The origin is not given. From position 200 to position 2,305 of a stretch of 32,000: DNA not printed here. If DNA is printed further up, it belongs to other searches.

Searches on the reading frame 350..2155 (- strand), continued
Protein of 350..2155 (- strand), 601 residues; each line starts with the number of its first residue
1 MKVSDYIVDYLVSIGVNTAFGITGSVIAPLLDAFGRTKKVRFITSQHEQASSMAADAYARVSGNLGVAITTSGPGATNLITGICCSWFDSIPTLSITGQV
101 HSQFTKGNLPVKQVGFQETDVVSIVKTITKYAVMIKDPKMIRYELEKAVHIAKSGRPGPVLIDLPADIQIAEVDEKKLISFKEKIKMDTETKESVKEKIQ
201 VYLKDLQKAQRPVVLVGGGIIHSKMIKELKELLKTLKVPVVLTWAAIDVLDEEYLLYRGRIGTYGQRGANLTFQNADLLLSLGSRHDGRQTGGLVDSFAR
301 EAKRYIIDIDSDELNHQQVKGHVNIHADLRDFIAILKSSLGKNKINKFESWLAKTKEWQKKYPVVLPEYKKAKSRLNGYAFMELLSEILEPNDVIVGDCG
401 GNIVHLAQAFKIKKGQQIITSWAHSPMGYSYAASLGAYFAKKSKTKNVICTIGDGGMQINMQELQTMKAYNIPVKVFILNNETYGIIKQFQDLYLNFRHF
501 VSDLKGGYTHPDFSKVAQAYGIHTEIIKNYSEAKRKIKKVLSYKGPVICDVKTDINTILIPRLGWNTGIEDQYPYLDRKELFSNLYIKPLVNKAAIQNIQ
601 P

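Call 50: search_solved_structures(query=window:350-2155:-, max_evalue=1e-60, show_alignments=5)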
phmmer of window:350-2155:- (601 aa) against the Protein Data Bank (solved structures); distinct sequences matched with E-value up to 1e-60: 16.
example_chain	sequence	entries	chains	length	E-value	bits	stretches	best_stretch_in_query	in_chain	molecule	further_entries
8rph_A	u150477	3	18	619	1.5e-106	360.5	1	2-565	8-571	Thiamine pyrophosphate-binding protein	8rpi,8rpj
5ahk_A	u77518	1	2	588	9.8e-89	301.6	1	1-575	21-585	ACETOLACTATE SYNTHASE II, LARGE SUBUNIT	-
6lpi_A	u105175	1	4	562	5.7e-79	269.4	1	4-561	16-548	Acetolactate synthase isozyme 1 large subunit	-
1jsc_A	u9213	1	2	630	3.6e-77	263.5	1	15-571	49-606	ACETOHYDROXY-ACID SYNTHASE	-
6u9d_A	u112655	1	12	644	3.9e-77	263.3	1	15-571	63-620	Acetolactate synthase catalytic subunit, mitochondrial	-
1n0h_A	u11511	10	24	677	4.7e-77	263.1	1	15-571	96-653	Acetolactate synthase | Acetolactate synthase, mitochondrial | Acetolactate synthase catalytic subunit, mitochondrial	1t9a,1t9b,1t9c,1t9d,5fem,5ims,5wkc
6dek_A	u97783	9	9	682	3.6e-71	243.7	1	14-569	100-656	Acetolactate synthase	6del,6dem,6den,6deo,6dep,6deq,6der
9yjz_A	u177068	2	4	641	9.2e-70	239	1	10-580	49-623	Acetolactate synthase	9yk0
7u25_A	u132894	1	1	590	1.1e-69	238.8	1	2-556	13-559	Acetolactate synthase, chloroplastic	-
3e9y_A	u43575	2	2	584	3.2e-69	237.2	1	2-556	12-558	Acetolactate synthase, chloroplastic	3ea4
7tzz_A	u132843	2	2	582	3.5e-69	237.1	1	2-556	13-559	Acetolactate synthase, chloroplastic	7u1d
8et5_A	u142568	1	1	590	4.2e-69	236.8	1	2-561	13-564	Acetolactate synthase, chloroplastic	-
6u9h_A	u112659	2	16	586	4.4e-69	236.8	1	2-556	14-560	Acetolactate synthase, chloroplastic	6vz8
1ybh_A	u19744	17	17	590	4.5e-69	236.7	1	2-556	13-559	Acetolactate synthase, chloroplast | Acetolactate synthase | Acetolactate synthase, chloroplastic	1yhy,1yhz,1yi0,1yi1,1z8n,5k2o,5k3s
7stq_A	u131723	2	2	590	6.2e-69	236.3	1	2-556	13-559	Acetolactate synthase, chloroplastic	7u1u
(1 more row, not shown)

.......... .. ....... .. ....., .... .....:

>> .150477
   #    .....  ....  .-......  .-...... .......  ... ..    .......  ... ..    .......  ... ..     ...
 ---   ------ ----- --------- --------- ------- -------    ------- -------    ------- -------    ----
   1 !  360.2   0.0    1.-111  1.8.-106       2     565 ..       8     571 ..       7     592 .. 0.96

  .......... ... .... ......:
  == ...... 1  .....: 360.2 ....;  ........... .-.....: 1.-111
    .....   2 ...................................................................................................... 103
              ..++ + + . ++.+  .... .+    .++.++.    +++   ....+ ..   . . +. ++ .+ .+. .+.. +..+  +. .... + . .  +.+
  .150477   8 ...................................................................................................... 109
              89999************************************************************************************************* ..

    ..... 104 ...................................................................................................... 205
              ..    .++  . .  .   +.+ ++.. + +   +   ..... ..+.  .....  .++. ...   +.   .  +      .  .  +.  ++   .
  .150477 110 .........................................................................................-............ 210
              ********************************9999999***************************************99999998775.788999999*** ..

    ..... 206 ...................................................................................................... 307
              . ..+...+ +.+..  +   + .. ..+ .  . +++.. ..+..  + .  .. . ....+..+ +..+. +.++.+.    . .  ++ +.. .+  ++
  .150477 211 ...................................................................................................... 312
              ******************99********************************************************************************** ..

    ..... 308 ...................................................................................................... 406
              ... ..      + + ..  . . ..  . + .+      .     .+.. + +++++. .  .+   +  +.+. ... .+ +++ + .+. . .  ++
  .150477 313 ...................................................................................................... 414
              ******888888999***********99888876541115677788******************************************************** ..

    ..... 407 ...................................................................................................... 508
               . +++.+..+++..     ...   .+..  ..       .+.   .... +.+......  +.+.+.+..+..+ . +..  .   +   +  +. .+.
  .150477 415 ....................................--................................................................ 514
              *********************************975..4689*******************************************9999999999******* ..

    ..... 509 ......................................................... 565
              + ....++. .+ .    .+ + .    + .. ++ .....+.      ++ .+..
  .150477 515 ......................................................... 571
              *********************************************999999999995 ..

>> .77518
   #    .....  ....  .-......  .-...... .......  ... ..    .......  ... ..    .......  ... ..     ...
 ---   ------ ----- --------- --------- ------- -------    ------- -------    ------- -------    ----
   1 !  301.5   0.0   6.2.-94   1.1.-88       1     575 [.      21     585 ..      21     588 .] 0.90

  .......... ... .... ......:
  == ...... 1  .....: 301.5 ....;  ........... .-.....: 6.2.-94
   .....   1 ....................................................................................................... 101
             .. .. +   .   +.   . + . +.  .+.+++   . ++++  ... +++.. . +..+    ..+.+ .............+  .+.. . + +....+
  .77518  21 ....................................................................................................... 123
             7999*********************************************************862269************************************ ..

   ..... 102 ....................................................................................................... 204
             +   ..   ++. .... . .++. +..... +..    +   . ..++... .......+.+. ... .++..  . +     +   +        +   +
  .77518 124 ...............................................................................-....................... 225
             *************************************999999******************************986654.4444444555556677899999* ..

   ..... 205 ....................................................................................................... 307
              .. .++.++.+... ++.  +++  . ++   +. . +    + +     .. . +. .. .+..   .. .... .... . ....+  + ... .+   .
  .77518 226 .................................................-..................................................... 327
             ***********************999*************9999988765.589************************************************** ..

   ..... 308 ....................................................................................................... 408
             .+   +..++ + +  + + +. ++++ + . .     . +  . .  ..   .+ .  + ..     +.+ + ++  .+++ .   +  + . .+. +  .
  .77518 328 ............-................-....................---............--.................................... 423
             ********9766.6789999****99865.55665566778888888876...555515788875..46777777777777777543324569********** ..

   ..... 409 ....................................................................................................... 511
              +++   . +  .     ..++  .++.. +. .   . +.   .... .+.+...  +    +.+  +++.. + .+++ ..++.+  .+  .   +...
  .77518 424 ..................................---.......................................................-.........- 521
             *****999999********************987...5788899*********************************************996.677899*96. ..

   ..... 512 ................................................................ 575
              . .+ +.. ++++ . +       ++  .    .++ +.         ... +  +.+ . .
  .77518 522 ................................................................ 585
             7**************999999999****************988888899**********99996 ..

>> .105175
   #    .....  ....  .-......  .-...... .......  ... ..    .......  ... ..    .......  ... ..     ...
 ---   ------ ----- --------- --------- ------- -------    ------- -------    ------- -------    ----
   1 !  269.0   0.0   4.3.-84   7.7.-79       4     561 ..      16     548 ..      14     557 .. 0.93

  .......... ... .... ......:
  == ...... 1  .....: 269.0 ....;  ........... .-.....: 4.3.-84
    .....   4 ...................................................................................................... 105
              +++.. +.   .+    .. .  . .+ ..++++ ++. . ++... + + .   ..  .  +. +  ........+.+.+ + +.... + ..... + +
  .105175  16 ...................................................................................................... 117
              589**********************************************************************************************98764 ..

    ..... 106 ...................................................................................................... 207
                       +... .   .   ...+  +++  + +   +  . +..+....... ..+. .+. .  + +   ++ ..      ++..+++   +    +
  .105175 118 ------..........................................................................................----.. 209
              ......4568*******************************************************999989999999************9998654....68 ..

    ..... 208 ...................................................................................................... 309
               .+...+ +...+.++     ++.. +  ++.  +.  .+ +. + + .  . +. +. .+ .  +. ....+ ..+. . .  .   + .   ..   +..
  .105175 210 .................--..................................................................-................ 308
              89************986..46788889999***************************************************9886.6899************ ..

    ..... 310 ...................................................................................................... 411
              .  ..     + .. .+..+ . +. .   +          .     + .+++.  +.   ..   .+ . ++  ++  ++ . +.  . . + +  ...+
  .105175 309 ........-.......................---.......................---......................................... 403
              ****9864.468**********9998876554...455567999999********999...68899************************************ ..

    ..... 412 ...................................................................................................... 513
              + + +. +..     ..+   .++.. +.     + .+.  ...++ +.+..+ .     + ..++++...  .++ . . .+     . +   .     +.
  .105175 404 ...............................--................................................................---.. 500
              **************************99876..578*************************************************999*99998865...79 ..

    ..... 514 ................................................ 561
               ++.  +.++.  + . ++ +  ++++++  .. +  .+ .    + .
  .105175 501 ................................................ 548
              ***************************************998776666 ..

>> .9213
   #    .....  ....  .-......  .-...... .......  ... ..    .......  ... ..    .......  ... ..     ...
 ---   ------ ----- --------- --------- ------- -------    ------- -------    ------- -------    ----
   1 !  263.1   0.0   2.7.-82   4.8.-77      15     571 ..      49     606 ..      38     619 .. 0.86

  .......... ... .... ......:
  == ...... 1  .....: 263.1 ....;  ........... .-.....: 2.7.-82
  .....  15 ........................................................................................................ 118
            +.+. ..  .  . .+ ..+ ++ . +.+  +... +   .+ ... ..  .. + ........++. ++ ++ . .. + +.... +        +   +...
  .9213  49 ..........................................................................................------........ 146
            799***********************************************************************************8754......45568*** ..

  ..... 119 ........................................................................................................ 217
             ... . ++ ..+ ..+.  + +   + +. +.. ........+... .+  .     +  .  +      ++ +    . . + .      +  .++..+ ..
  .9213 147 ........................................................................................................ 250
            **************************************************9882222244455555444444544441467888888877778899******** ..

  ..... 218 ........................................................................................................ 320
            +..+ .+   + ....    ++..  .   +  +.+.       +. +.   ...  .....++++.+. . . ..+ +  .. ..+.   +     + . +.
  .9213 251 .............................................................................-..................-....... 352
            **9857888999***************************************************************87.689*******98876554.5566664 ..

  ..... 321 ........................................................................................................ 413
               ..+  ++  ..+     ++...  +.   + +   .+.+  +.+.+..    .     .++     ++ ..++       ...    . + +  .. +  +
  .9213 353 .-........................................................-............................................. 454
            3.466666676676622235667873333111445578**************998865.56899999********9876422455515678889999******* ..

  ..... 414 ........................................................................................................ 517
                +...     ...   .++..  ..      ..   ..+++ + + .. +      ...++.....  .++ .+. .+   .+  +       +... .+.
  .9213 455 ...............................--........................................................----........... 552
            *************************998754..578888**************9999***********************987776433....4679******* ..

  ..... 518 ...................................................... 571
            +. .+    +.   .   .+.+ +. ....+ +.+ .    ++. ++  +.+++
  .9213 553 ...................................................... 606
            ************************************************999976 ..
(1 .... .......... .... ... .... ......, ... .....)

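Call 58: search_protein_families(library=pfam, proteins=[L093:1236-2495:-, L093:2511-3464:-, L093:3501-5366:-, L093:5187-6899:+, L093:6922-7950:+, L093:12953-13486:+, L093:13506-14801:-], max_evalue=0.001)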
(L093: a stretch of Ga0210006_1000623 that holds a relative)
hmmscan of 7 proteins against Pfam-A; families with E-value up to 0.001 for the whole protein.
L093:1236-2495:- (419 aa): 4 families
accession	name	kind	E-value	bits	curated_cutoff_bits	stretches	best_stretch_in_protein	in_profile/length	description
PF05221.23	AdoHcyase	-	1.3e-66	225.2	25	2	4-137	1-138/299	S-adenosyl-L-homocysteine hydrolase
PF00670.27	AdoHcyase_NAD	-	5.7e-46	157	27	1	187-346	1-161/162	S-adenosyl-L-homocysteine hydrolase, NAD binding domain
PF02826.25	2-Hacid_dh_C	-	4.4e-05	23.4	25.1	1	200-295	27-126/178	D-isomer specific 2-hydroxyacid dehydrogenase, NAD binding domain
PF07991.19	KARI_N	-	0.00029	20.9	20.6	0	209-276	4-72/165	Acetohydroxy acid isomeroreductase, NADPH-binding domain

L093:2511-3464:- (317 aa): 1 family
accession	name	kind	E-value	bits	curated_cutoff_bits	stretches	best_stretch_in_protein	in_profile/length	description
PF00294.29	PfkB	-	1.8e-31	110.1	25.8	1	40-301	24-300/302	pfkB family carbohydrate kinase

L093:3501-5366:- (621 aa): 22 families
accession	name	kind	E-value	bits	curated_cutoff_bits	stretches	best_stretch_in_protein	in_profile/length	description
PF00515.34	TPR_1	-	1.2e-30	104.5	27.8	4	508-539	1-32/34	Tetratricopeptide repeat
PF07719.23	TPR_2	-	4.2e-29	98.7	27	3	475-506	2-33/34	Tetratricopeptide repeat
PF13431.12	TPR_17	-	8.3e-25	85.4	24.4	2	566-597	3-34/34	Tetratricopeptide repeat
PF13181.12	TPR_8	-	1e-24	85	25.7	2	509-540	2-33/34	Tetratricopeptide repeat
PF13432.12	TPR_16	-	1.3e-18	67.5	32.7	3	479-539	2-62/65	Tetratricopeptide repeat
PF13414.12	TPR_11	-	7e-18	64.5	26.8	2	481-518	1-38/42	TPR repeat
PF13424.12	TPR_12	-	7.4e-18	65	30.1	2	546-605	7-74/77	Tetratricopeptide repeat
PF13428.12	TPR_14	-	4.6e-17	61.3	23.5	1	479-516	6-43/44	Tetratricopeptide repeat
PF14559.12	TPR_19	-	8.4e-14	52.1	25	2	486-540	3-57/68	Tetratricopeptide repeat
PF13176.12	TPR_7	-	2.4e-13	49.4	27.9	1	510-537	1-28/36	Tetratricopeptide repeat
PF13374.12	TPR_10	-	7.2e-11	42.2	27.5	0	512-537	6-31/42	Tetratricopeptide repeat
PF23914.1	TPR_CcmH_CycH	-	3.7e-09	37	42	1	470-574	46-153/158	Cytochrome c-type biogenesis protein H TPR domain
PF13371.12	TPR_9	-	4.4e-08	33.4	35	1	549-612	2-65/73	Tetratricopeptide repeat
PF13174.12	TPR_6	-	1.2e-07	32.4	26.3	0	582-607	6-31/33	Tetratricopeptide repeat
PF25064.1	ARM_TT21_5th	-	1.9e-06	28.6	27.8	0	548-602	7-61/117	TT21 fifth ARM repeats domain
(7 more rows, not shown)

L093:5187-6899:+ (570 aa): 9 families
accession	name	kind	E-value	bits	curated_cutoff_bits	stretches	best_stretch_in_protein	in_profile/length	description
PF00535.33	Glycos_transf_2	-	7.5e-26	91.5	23.3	1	63-168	1-113/168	Glycosyl transferase family 2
PF10111.15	Glyco_tranf_2_2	-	1.6e-15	57.7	27.3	2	63-152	1-100/276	Glycosyltransferase like family 2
PF13489.12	Methyltransf_23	-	3.8e-13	49.9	27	1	360-518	7-158/164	Methyltransferase domain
PF13649.12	Methyltransf_25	-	1.3e-12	48.6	27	1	379-471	1-97/97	Methyltransferase domain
PF08241.18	Methyltransf_11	-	1.7e-12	48.2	21.2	1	380-475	1-95/95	Methyltransferase domain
PF13847.12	Methyltransf_31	-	6.6e-11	42.5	27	1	375-479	3-113/145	Methyltransferase domain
PF13641.12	Glyco_tranf_2_3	-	4.5e-09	37.1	27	1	61-161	2-115/230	Glycosyltransferase like family 2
PF08242.18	Methyltransf_12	-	5.8e-08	33.8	30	1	380-473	1-98/98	Methyltransferase domain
PF13632.12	Glyco_trans_2_3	-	5.3e-05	23.5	27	1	137-313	2-174/198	Glycosyl transferase family group 2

L093:6922-7950:+ (342 aa): 4 families
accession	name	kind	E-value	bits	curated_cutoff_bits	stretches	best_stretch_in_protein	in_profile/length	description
PF00535.33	Glycos_transf_2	-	7.3e-19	68.8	23.3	1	13-187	1-166/168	Glycosyl transferase family 2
PF13641.12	Glyco_tranf_2_3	-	2.2e-10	41.4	27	1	12-226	3-212/230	Glycosyltransferase like family 2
PF13506.12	Glyco_transf_21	-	1.1e-06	28.7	21.7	1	82-228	24-157/174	Glycosyl transferase family 21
PF13632.12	Glyco_trans_2_3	-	5.1e-06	26.9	27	1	169-237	68-135/198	Glycosyl transferase family group 2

L093:12953-13486:+ (177 aa): 3 families
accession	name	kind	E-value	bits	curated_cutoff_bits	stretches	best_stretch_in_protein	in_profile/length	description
PF14602.12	Hexapep_2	-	1.3e-15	57.3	27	1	124-158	2-34/34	Hexapeptide repeat of succinyl-transferase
PF00132.30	Hexapep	-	9.4e-15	54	27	1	124-158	2-36/36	Bacterial transferase hexapeptide (six repeats)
PF25084.1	LbH_EIF2B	-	3.3e-08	33.9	54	1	109-170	7-67/105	EIF2B subunit epsilon LbH domain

L093:13506-14801:- (431 aa): 6 families
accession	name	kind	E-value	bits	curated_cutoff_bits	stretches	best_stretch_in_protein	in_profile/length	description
PF08484.17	Methyltransf_14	-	1.3e-56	191.3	23.5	1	269-426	2-160/160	C-methyltransferase C-terminal domain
PF08421.16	Methyltransf_13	-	7.3e-22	77.8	31.3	1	28-89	1-62/62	Putative zinc binding domain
PF13489.12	Methyltransf_23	-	1.6e-17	64.2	27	1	110-262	9-162/164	Methyltransferase domain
PF08242.18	Methyltransf_12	-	4.2e-08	34.2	30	1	126-218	1-98/98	Methyltransferase domain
PF08241.18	Methyltransf_11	-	2.2e-06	28.7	21.2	1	127-220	2-95/95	Methyltransferase domain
PF13847.12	Methyltransf_31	-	0.00022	21.4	27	1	121-224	3-113/145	Methyltransferase domain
